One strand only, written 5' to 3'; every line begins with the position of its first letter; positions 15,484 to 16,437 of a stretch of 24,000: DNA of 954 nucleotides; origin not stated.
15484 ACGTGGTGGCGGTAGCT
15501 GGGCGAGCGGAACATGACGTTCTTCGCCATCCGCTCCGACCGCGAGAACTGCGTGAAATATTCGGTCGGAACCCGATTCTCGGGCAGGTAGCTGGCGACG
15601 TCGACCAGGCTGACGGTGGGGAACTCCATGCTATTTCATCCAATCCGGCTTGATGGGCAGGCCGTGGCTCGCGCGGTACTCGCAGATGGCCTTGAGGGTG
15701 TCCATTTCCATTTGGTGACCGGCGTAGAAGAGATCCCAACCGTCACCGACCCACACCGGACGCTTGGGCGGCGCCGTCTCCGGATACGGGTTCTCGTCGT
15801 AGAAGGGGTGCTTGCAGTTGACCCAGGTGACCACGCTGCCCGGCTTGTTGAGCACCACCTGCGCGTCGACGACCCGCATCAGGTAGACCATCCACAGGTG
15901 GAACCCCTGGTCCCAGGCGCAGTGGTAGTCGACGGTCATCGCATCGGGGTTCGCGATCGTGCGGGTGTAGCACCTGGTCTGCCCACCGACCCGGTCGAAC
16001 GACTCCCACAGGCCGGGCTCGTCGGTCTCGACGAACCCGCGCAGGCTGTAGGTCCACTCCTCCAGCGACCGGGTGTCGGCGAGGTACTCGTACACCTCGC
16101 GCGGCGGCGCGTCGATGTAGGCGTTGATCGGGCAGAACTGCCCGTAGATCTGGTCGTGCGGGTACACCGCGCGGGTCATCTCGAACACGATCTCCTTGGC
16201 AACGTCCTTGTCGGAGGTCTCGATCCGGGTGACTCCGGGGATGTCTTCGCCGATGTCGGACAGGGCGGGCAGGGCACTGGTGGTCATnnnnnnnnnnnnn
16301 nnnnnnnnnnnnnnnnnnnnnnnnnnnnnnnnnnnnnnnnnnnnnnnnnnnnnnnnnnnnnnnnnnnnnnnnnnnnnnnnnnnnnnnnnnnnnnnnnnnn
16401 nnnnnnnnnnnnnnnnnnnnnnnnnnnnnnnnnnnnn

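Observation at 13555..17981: Orphan, translationally coupled four-gene cassette: ThDP carboligase-like enzyme, SRPBCC-like protein, His-less KAS III and HisC-like aminotransferase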

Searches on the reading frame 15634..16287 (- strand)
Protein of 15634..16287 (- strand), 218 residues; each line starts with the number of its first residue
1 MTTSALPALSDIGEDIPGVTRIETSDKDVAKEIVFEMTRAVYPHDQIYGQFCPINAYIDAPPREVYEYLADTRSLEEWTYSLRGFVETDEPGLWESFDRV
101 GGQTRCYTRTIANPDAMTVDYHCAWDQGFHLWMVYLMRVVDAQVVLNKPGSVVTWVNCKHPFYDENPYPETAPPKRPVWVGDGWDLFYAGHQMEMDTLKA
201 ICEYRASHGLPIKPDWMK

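Call 7: search_protein_families(library=pfam, proteins=[window:15634-16287:-], max_evalue=0.01)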
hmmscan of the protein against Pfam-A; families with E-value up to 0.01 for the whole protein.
seq(218 aa): 1 family
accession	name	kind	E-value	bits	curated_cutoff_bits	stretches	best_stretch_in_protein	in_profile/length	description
PF10604.15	Polyketide_cyc2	-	0.0075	17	27.4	0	57-122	9-78/142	Polyketide cyclase / dehydrase and lipid transport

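Call 17: find_encoding_contigs(protein=window:15634-16287:-, flank=10000, max_places=4)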
Protein seq(218 aa) (218 aa): no gene with exactly this product is on record in the collection.

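Call 18: find_homologous_proteins(query=window:15634-16287:-)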
Query seq(218 aa) (218 aa): 1060 proteins with E <= 0.001 among 1220 candidates; the best 120 are listed.
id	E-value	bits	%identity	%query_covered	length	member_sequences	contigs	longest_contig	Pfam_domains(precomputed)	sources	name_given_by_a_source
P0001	7.5e-133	459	87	99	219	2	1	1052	-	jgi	jgi:hypothetical protein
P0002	8.2e-130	449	85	100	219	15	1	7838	-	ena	-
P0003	4.9e-118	411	77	100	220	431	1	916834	-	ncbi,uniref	ncbi:SRPBCC family protein [Nocardia sp. NPDC052316]|uniref:SRPBCC family protein n=1 Tax=Nocardia s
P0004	6.1e-118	410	76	100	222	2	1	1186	-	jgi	-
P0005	1.3e-117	409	78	99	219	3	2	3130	-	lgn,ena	-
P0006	3.5e-117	408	76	99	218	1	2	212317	-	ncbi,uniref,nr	ncbi:SRPBCC family protein [Nocardia uniformis]|uniref:SRPBCC family protein n=1 Tax=Nocardia unifor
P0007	4.3e-117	408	77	99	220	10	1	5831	-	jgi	jgi:uncharacterized protein YndB with AHSA1/START domain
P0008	7.3e-117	407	76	100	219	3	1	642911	-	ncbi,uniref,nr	ncbi:SRPBCC family protein [Nocardia stercoris]|uniref:SRPBCC family protein n=1 Tax=Nocardia sterco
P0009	8.4e-117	407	77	99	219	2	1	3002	-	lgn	-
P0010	2.4e-115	402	76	99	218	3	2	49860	-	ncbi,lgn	ncbi:SRPBCC family protein [Rhodococcus koreensis]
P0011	4.9e-115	401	76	99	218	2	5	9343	-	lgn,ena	-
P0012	1.6e-113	396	74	99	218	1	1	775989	-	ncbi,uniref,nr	ncbi:SRPBCC family protein [Antrihabitans cavernicola]|uniref:SRPBCC family protein n=1 Tax=Antrihab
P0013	3.4e-113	395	74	100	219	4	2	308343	-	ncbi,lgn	ncbi:SRPBCC family protein [Nocardia thailandica]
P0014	5.3e-113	394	75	99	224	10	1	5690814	-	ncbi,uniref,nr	ncbi:SRPBCC family protein [Rhodococcus sp. PvR099]|uniref:SRPBCC family protein n=1 Tax=Rhodococcus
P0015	1.6e-112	393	73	100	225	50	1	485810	-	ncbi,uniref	ncbi:SRPBCC family protein [Nocardia sp. NPDC046763]|uniref:SRPBCC family protein n=1 Tax=Nocardia s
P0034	6.5e-108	377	71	100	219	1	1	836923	-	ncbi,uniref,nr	ncbi:SRPBCC family protein [Streptomyces piniterrae]|uniref:SRPBCC family protein n=1 Tax=Streptomyc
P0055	9.2e-103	361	67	100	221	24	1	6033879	-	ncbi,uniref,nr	ncbi:SRPBCC family protein [Gordonia polyisoprenivorans]|uniref:SRPBCC family protein n=1 Tax=Gordon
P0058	1.6e-102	360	68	99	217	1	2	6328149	-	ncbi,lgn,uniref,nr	ncbi:SRPBCC family protein [Mycolicibacterium tokaiense]|uniref:SRPBCC family protein n=1 Tax=Mycoli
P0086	4.1e-100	352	66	98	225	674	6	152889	-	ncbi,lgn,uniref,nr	ncbi:SRPBCC family protein [Mycobacterium attenuatum]|uniref:SRPBCC family protein n=1 Tax=Mycobacte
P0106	8.1e-98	344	64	98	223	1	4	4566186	-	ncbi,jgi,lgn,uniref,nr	ncbi:hypothetical protein MTER_07670 [Mycolicibacter terrae]|jgi:hypothetical protein|uniref:SRPBCC 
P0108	1.5e-97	344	63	100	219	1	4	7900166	-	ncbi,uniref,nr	ncbi:SRPBCC family protein [Rhodococcus jostii]|uniref:SRPBCC family protein n=1 Tax=Rhodococcus jos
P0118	8.1e-97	341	67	93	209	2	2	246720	-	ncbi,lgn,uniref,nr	ncbi:SRPBCC family protein [Tsukamurella sp. 8F]|uniref:SRPBCC family protein n=1 Tax=unclassified T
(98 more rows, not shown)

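Call 19: find_encoding_contigs(protein=P0108, flank=10000, max_places=2)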
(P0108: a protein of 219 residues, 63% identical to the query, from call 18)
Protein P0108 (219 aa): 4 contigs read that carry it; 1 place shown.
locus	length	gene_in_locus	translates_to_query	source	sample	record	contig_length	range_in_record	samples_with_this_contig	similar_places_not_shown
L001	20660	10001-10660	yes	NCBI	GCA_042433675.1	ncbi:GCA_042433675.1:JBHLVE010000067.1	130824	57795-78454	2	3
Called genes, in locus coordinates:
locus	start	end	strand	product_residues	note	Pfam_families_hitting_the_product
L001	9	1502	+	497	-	PF08245:Mur_ligase_M, PF02875:Mur_ligase_C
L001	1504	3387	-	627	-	PF00009:GTP_EFTU, PF01926:MMR_HSR1 (faint), PF22594:GTP-eEF1A_C, PF01583:APS_kinase, PF13671:AAA_33 (weak)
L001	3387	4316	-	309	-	PF01507:PAPS_reduct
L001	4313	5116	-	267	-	PF09037:Sulphotransf, PF13469:Sulfotransfer_3 (faint)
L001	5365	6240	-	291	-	PF00582:Usp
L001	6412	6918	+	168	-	PF04542:Sigma70_r2, PF22029:PhyR_sigma2, PF08281:Sigma70_r4_2, PF04545:Sigma70_r4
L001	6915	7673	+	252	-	PF13490:zf-HC2 (weak)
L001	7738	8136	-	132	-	PF13473:Cupredoxin_1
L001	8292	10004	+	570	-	PF02776:TPP_enzyme_N, PF00205:TPP_enzyme_M, PF02775:TPP_enzyme_C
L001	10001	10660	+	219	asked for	-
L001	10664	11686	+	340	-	PF08545:ACP_syn_III, PF08541:ACP_syn_III_C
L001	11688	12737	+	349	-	PF00155:Aminotran_1_2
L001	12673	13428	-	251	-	PF01903:CbiX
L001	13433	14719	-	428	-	PF00009:GTP_EFTU, PF01926:MMR_HSR1 (faint), PF03144:GTP_EFTU_D2 (weak), PF22594:GTP-eEF1A_C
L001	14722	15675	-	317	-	PF01507:PAPS_reduct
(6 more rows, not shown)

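Call 20: find_encoding_contigs(protein=P0086, flank=10000, max_places=2)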
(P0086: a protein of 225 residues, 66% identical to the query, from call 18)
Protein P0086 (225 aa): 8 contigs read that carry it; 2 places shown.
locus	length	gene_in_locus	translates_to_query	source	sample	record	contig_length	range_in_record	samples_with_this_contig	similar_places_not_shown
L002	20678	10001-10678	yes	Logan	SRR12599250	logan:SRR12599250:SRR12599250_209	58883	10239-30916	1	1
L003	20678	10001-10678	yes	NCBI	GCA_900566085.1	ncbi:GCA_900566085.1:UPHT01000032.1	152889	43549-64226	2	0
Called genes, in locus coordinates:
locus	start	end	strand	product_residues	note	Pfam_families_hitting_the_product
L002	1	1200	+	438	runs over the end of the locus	PF00370:FGGY_N, PF02782:FGGY_C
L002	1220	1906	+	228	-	PF13302:Acetyltransf_3 (weak), PF00583:Acetyltransf_1 (weak), PF13508:Acetyltransf_7 (weak)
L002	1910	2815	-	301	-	PF04072:LCM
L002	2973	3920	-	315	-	PF04072:LCM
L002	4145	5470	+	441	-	PF00344:SecY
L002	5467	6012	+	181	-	PF00406:ADK, PF13207:AAA_17, PF13238:AAA_18 (weak), PF13671:AAA_33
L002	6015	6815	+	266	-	PF00557:Peptidase_M24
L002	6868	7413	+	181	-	PF04542:Sigma70_r2, PF22029:PhyR_sigma2, PF08281:Sigma70_r4_2, PF04545:Sigma70_r4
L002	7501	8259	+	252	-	PF13490:zf-HC2 (weak)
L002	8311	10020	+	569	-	PF02776:TPP_enzyme_N, PF00205:TPP_enzyme_M, PF02775:TPP_enzyme_C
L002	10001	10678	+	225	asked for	-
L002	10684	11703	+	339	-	PF08545:ACP_syn_III, PF08541:ACP_syn_III_C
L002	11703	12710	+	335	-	PF00155:Aminotran_1_2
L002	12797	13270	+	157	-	PF01047:MarR, PF12802:MarR_2, PF13463:HTH_27 (weak)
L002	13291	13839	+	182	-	PF11716:MDMPI_N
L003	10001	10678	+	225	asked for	-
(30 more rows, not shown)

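Call 21: find_encoding_contigs(protein=P0034, flank=10000, max_places=2)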
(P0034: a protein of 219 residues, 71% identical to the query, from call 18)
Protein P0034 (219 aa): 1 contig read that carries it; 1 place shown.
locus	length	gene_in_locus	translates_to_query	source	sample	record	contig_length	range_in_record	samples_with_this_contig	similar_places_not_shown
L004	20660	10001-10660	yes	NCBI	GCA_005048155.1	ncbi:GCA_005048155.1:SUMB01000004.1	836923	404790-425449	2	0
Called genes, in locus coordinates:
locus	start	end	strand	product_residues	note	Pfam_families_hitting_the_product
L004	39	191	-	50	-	-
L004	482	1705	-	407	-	PF00109:ketoacyl-synt, PF00108:Thiolase_N, PF02801:Ketoacyl-synt_C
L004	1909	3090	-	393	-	PF00155:Aminotran_1_2, PF01212:Beta_elim_lyase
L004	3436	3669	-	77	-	PF00550:PP-binding (weak)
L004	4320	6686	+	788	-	PF03176:MMPL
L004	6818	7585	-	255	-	PF03466:LysR_substrate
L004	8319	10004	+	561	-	PF02776:TPP_enzyme_N, PF00205:TPP_enzyme_M, PF02775:TPP_enzyme_C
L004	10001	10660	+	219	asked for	-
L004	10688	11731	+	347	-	PF08541:ACP_syn_III_C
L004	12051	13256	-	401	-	PF01522:Polysacc_deac_1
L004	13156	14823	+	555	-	PF09136:Glucodextran_B (faint), PF13200:DUF4015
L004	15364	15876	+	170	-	-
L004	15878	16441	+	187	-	PF13408:Zn_ribbon_recom (weak)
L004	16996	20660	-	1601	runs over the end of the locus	PF00668:Condensation, PF00501:AMP-binding, PF13193:AMP-binding_C (weak), PF00550:PP-binding, PF00668:Condensation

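Call 23: search_solved_structures(query=window:15634-16287:-, max_evalue=1)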
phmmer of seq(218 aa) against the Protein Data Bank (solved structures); distinct sequences matched with E-value up to 1: 3.
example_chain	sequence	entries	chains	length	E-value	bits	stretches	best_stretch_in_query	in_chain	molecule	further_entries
6ipv_A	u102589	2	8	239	6.7e-46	159.7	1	25-209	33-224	CqsB2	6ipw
9bio_H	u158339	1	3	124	0.46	12.9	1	145-199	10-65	VRC44.01 heavy chain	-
2i7g_A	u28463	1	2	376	0.58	12.6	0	141-183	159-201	Monooxygenase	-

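Call 33: search_solved_structures(query=window:15634-16287:-, max_evalue=1e-10, show_alignments=1)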
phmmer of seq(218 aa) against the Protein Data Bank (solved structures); distinct sequences matched with E-value up to 1e-10: 1.
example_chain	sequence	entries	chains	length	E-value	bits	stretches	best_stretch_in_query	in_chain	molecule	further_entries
6ipv_A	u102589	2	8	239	6.7e-46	159.7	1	25-209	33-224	CqsB2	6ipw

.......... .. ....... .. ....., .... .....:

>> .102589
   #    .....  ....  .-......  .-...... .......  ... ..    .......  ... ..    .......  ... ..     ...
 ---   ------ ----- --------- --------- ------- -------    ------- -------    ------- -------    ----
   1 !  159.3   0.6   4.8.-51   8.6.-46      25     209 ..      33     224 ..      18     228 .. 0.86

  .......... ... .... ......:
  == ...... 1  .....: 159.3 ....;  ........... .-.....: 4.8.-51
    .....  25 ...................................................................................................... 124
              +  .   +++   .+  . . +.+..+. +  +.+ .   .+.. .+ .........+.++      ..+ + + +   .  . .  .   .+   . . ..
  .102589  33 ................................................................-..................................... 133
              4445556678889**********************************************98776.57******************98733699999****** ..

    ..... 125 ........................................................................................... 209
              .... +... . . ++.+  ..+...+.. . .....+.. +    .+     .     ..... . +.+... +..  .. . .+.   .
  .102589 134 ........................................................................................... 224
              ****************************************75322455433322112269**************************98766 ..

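Call 35: search_protein_representatives(protein=window:15634-16287:-)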
Query: 218 residues. Proteins with E-value up to 0.001 (for the whole library): 156; up to 1e-10: 101; up to 1e-30: 29. The best 150 are listed.
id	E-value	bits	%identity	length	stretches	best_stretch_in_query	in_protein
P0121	2.5e-95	334.6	92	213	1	75-217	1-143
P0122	2.9e-72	259.1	54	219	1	11-212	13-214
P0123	6.3e-58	212.2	62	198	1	7-145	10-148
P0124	1.9e-56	207.4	55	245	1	15-171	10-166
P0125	2.0e-53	197.5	47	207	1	15-205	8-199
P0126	5.2e-52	192.8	65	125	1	97-218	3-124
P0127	1.6e-48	181.4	69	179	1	87-192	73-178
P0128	4.3e-48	180.0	85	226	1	1-102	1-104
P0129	3.3e-45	170.6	60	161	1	5-139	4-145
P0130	3.6e-44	167.2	67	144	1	100-203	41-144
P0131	7.2e-43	162.9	59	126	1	5-124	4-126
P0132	4.3e-42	160.4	66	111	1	111-214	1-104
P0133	7.4e-41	156.3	68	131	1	36-128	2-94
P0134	1.7e-40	155.1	41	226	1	25-206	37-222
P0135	4.7e-39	150.4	41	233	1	14-205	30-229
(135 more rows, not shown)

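Call 39: find_related_loci(query=A2, collection=genome_contigs, flank=10000)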
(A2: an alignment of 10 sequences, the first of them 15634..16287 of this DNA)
Query A2 (218 aa) in genome_contigs; peptide patterns used: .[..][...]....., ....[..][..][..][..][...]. (x = any residue, [..] = any of these).
600 stretches matched a pattern (row limit reached: there are more); 597 encode a relative of the query (tblastn E <= 1e-3); the best 80 are kept; 80 distinct loci.
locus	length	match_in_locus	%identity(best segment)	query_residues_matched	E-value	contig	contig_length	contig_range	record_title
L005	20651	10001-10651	88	2-218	3e-133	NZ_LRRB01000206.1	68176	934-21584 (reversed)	Aldersonia kunmingensis strain DSM 45001 contig012, whole genome shotgun sequence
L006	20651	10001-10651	87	2-218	1e-133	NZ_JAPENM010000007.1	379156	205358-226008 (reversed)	Aldersonia sp. NBC_00410 NBC_00410_4, whole genome shotgun sequence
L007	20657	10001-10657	79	1-218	2e-124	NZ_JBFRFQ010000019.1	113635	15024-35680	Nocardia sp. 2TAF39 SCAFFOLD_19, whole genome shotgun sequence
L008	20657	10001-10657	79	1-218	1e-124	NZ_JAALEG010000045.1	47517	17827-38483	Rhodococcus aetherivorans strain DSM 44752 R.aetherivorans_contig_45_47517_40.9_0.92, whole genome shotgun sequence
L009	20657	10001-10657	78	1-218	3e-122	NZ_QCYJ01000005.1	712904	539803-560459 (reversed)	Nocardia aurea strain SYSU K10002 s.K1002_Contig4, whole genome shotgun sequence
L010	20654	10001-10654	78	1-218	3e-122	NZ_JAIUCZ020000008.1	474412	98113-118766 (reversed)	Nocardia sp. alder85J 8, whole genome shotgun sequence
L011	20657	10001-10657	79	1-218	2e-121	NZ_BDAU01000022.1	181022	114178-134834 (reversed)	Nocardia amikacinitolerans NBRC 108937, whole genome shotgun sequence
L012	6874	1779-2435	79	1-218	4e-121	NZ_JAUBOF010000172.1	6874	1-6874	Rhodococcus indonesiensis strain CSLK01-03 NODE_172_length_6874_cov_8.98221, whole genome shotgun sequence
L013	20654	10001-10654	78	1-218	4e-121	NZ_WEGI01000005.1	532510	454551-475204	Nocardia aurantia strain RB56 NRB56_5, whole genome shotgun sequence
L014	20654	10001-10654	78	1-218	1e-120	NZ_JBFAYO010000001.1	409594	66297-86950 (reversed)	Nocardia sp. NPDC051787 NPDC051787_66_C2.ctg-0001, whole genome shotgun sequence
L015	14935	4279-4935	77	1-218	8e-121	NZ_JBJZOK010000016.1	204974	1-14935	Nocardia sp. SC052 SC052_Patric_contig_16, whole genome shotgun sequence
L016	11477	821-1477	77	1-218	2e-120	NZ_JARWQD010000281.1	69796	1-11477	Nocardia wallacei strain 740803001 740803001.N.wallacei_ctg_0281, whole genome shotgun sequence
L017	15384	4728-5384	78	1-218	5e-120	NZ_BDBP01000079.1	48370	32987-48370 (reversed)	Nocardia lijiangensis NBRC 108240, whole genome shotgun sequence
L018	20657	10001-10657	78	1-218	1e-119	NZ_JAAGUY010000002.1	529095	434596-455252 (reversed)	Nocardia cyriacigeorgica strain CNM20110648 20110648S_2, whole genome shotgun sequence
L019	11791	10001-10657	77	1-218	1e-119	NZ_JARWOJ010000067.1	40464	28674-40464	Nocardia neocaledoniensis strain 760185021 760185021.N.neocaledoniensis_ctg_0067, whole genome shotgun sequence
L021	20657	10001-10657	76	1-218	5e-119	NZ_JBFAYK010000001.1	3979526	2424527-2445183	Nocardia sp. NPDC051833 NPDC051833_97_F2.ctg-0001, whole genome shotgun sequence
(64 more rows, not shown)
